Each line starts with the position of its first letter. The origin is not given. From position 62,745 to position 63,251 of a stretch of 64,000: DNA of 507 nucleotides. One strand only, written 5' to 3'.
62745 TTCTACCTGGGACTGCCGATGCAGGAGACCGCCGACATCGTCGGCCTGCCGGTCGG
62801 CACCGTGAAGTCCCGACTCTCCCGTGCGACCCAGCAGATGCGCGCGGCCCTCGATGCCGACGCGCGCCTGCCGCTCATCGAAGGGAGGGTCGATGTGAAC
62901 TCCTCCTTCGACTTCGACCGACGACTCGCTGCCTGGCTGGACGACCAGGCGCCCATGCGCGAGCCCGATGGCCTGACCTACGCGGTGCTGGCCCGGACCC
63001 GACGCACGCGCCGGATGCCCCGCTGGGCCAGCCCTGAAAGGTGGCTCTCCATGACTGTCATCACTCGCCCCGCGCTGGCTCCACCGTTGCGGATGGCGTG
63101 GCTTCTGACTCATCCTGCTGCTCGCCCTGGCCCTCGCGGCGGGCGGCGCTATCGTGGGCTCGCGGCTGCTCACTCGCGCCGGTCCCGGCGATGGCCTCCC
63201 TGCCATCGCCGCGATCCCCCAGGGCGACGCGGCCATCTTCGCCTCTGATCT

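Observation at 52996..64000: Three paralogous ECF-sigma / anti-sigma-like transmembrane / beta-propeller modules within 11 kb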

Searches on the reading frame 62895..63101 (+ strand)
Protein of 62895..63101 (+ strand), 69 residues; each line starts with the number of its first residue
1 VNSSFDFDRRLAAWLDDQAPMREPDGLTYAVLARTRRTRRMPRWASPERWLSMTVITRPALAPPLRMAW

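Call 32: search_protein_representatives(alignment_id=A3)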
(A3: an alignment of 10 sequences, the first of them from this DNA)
Query: 10 sequences, 69 profile positions. Proteins with E-value up to 0.001 (for the whole library): 2341; up to 1e-10: 500; up to 1e-30: 0. The best 150 are listed.
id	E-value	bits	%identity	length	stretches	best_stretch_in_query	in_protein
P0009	1.1e-28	115.2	-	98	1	1-69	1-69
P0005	1.2e-28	115.0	-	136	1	1-69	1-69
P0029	1.5e-27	111.6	-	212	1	1-69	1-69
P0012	1.6e-26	108.2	-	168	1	1-67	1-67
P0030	3.1e-24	100.9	-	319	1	3-69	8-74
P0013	8.0e-24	99.6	-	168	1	1-67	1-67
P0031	9.2e-24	99.4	-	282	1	1-67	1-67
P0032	1.1e-23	99.2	-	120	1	1-65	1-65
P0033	7.9e-23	96.4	-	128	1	1-69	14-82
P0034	5.7e-22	93.7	-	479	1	1-69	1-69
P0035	6.8e-22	93.4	-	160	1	1-69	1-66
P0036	2.0e-21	91.9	-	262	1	1-64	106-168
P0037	2.5e-21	91.6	-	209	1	1-69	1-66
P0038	3.6e-21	91.1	-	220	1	1-69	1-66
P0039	5.1e-21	90.6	-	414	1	1-69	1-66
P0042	2.6e-20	88.4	-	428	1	1-67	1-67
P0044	3.1e-20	88.1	-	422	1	1-67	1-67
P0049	9.0e-19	83.4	-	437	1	1-69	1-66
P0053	2.8e-18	81.8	-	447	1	1-69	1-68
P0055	3.9e-18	81.4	-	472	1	1-69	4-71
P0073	4.6e-17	78.0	-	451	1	1-66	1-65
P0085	1.4e-16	76.4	-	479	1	1-69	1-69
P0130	6.1e-15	71.1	-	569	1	5-67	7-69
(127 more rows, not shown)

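Call 34: search_protein_families(library=pfam, alignment_id=A4, max_evalue=0.001)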
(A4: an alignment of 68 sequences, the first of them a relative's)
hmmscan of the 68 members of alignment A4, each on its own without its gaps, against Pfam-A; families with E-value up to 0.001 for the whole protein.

A. member 1, P0034 (479 aa): 3 families
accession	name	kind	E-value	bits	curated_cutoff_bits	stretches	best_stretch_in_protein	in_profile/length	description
PF07676.18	PD40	-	7.1e-18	64.5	20.9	1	130-154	1-25/38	WD40-like Beta Propeller Repeat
PF00930.27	DPPIV_N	-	0.00012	21.4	22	0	144-159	107-122/354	Dipeptidyl peptidase IV (DPP IV) N-terminal region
PF25174.1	Beta-prop_THOC3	-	0.00016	21.2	305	0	139-172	90-120/272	THOC3 beta-propeller domain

B. families by the number of members that match (of 68 scanned): 28 families (the first 25 are shown)
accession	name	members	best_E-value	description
PF07676.18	PD40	55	1.9e-28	WD40-like Beta Propeller Repeat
PF00930.27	DPPIV_N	32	1.3e-10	Dipeptidyl peptidase IV (DPP IV) N-terminal region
PF25174.1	Beta-prop_THOC3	19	7.3e-11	THOC3 beta-propeller domain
PF00400.38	WD40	7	3.2e-08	WD domain, G-beta repeat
PF25460.1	Beta-prop_Aladin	4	1.3e-05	Aladin seven-bladed propeller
PF13418.12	Kelch_4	3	7.5e-32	Galactose oxidase, central domain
PF13964.12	Kelch_6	3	1.1e-29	Kelch motif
PF01344.31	Kelch_1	3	2.1e-21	Kelch motif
PF07646.21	Kelch_2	3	4.6e-17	Kelch motif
PF07250.17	Glyoxal_oxid_N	3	6.6e-17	Glyoxal oxidase N-terminus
PF13415.12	Kelch_3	3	1.9e-14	Galactose oxidase, central domain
PF24681.1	Kelch_KLHDC2_KLHL20_DRC7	3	2.7e-14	KLHDC2/KLHL20/DRC7 Kelch-repeats domain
PF24981.1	Beta-prop_ATRN-LZTR1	3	1.2e-09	Attractin/LZTR1 beta-propeller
PF10647.15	Gmad1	2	7.3e-05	Lipoprotein LpqB beta-propeller domain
PF12894.13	ANAPC4_WD40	2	0.00013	Anaphase-promoting complex subunit 4 WD40 domain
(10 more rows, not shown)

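Call 35: list_cluster_members(proteins=[P0034, P0039, P0042, P0044, P0049, P0053, P0055, P0073, P0085, P0130])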
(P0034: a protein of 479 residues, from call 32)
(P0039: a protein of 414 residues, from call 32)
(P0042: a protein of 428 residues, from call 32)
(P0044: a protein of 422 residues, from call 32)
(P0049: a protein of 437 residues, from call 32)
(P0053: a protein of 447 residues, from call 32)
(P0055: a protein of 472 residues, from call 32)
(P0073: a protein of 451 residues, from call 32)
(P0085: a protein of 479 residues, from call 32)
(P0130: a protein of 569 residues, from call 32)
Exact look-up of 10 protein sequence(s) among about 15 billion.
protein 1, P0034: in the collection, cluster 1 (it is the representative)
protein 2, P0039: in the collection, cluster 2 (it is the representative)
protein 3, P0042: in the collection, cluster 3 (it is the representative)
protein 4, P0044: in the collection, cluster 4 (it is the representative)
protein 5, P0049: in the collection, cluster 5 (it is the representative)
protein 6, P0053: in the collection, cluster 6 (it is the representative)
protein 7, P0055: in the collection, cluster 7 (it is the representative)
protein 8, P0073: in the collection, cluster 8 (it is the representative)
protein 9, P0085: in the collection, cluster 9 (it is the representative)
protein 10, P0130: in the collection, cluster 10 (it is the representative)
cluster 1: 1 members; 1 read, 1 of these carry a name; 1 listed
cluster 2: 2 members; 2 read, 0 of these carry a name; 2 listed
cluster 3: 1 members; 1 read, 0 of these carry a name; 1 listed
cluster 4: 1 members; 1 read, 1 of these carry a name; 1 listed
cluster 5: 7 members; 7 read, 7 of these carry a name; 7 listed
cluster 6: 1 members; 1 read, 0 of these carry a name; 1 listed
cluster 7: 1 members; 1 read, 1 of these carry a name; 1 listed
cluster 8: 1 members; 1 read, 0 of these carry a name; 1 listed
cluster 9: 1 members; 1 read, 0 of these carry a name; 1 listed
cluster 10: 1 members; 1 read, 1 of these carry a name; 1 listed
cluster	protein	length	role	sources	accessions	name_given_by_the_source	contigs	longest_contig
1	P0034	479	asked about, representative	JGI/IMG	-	Tol biopolymer transport system component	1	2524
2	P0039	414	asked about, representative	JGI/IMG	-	-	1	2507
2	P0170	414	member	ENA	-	-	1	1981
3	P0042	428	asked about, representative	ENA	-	-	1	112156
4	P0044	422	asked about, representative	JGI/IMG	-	Tol biopolymer transport system component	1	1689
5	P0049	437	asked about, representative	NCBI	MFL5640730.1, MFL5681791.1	MAG: TolB family protein [Chloroflexota bacterium]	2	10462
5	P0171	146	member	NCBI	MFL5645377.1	MAG: hypothetical protein ACJ78L_08480, partial [Chloroflexota bacterium]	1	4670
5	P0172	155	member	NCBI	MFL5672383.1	MAG: hypothetical protein ACJ77C_09855, partial [Chloroflexota bacterium]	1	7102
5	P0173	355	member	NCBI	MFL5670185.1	MAG: TolB family protein, partial [Chloroflexota bacterium]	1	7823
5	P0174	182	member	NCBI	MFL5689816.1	MAG: hypothetical protein ACJ77I_12570, partial [Chloroflexota bacterium]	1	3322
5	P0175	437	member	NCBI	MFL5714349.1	MAG: TolB family protein [Chloroflexota bacterium]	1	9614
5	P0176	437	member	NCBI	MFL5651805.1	MAG: TolB family protein [Chloroflexota bacterium]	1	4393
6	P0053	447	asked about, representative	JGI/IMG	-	-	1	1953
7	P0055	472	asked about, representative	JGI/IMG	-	Tol biopolymer transport system component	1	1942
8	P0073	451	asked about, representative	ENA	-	-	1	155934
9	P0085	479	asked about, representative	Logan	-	-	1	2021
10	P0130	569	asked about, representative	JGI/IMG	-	hypothetical protein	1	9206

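Call 44: search_solved_structures(query=A3, max_evalue=10, show_alignments=3)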
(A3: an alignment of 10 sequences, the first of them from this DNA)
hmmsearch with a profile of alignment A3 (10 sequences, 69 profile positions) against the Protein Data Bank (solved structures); distinct sequences matched with E-value up to 10: 6.
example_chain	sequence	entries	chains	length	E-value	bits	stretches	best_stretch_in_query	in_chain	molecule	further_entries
5cwk_A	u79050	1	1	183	0.022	18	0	16-43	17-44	Designed helical repeat protein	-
7mwr_A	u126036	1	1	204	0.42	14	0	16-43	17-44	LHD101A54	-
7qh7_Z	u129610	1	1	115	0.82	13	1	22-45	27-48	39S ribosomal protein L30, mitochondrial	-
6nu2_Z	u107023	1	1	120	0.88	12.9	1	22-45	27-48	39S ribosomal protein L30, mitochondrial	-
6xt4_A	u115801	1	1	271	1.3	12.4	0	16-43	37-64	1BH_69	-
3j7y_Z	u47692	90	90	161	1.3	12.4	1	22-45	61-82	uL30 | uL30m | 39S ribosomal protein L30, mitochondrial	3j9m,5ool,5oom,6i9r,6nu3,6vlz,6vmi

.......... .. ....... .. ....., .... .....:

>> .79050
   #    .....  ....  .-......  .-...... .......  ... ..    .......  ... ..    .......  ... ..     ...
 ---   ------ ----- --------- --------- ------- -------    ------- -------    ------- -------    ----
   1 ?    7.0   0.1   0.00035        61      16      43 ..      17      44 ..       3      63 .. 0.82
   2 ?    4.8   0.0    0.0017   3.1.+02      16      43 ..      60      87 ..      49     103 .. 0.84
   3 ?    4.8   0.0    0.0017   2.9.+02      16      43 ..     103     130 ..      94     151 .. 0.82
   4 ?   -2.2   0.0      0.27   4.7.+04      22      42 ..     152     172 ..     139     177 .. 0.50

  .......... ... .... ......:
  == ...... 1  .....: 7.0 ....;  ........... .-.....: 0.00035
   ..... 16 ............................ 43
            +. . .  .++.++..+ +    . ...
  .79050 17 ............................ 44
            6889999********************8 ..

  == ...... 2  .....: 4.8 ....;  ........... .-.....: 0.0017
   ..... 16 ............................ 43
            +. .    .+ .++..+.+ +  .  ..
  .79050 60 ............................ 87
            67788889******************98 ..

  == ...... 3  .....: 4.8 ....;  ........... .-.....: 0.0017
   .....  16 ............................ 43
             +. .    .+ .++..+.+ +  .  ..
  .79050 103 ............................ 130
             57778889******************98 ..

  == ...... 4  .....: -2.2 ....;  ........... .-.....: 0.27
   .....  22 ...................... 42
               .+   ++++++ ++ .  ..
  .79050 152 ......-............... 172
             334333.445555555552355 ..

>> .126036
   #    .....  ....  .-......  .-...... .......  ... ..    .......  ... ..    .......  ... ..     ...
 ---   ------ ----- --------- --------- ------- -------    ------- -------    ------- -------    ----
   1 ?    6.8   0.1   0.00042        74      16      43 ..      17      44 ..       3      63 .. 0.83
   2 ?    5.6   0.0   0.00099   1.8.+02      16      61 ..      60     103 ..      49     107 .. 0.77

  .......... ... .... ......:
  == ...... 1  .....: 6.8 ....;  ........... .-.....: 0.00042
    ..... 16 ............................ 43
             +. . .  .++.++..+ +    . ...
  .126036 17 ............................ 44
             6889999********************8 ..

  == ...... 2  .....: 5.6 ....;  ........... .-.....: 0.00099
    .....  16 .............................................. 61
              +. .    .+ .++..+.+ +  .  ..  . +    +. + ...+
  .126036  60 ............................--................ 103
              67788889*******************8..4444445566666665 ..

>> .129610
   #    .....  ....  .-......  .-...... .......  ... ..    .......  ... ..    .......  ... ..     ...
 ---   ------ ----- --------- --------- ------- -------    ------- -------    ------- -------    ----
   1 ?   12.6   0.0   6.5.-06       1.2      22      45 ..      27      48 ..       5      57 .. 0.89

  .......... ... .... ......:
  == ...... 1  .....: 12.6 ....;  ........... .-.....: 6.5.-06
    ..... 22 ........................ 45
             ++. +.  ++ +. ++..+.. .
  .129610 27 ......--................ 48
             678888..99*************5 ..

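Call 87: predict_structure(alignment_id=A10)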
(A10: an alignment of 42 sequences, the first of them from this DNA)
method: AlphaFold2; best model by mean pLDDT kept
length: 69 residues; sequences in the alignment: 42
mean_pLDDT: 70.4   pTM: 0.41
mean pLDDT of the five models: 70.4, 69.5, 69.3, 68.0, 66.8
residues with pLDDT >= 90: 0; 70-90: 31; 50-70: 38; < 50: 0
segments of 3 or more residues with pLDDT < 50: none
pLDDT, mean of each block of 10 residues (from residue 1): 78 77 81 76 57 60 64
secondary structure, 60 per line:
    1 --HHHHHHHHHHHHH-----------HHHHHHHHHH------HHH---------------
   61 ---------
elements in order: H3-15 H27-36

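Call 90: fold_search(model_id=the predicted structure, library=pdb)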
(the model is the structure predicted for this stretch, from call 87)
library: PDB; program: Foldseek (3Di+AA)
matches with E <= 10: 0; with E <= 0.001: 0
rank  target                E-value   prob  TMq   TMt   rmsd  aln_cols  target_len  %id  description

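Call 92: find_homologous_proteins(query=A10, max_evalue=0.00001)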
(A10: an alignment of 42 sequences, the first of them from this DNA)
Query A10 (42 sequences) (69 aa, profile of the alignment): 61 proteins with E <= 0.00001 among 1100 candidates.
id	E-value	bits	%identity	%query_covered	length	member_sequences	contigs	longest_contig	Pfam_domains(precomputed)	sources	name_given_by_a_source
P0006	1.5e-25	107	80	100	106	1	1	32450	-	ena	-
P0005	2.5e-25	106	85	88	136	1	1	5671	-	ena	-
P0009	4.0e-25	105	86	93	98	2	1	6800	-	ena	-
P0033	3.6e-23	99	70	93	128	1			-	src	-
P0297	4.9e-22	95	48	93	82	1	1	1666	-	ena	-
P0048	9.7e-22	94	51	91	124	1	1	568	-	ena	-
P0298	1.5e-21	94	49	83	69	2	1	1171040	-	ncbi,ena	-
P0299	9.1e-21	91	52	91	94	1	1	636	-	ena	-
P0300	1.1e-20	91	47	93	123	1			-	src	-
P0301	1.1e-20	91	47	93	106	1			-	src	-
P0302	1.9e-20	90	46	86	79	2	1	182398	-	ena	-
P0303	3.9e-20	89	43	91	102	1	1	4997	-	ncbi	ncbi:MAG TPA: hypothetical protein VIZ22_00340, partial [Candidatus Limnocylindrales bacterium]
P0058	4.2e-20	89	57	68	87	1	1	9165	-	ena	-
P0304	7.5e-20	88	45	100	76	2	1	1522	-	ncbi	ncbi:MAG TPA: hypothetical protein VIM20_08980, partial [Candidatus Limnocylindrales bacterium]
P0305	1.1e-19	88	48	78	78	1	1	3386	-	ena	-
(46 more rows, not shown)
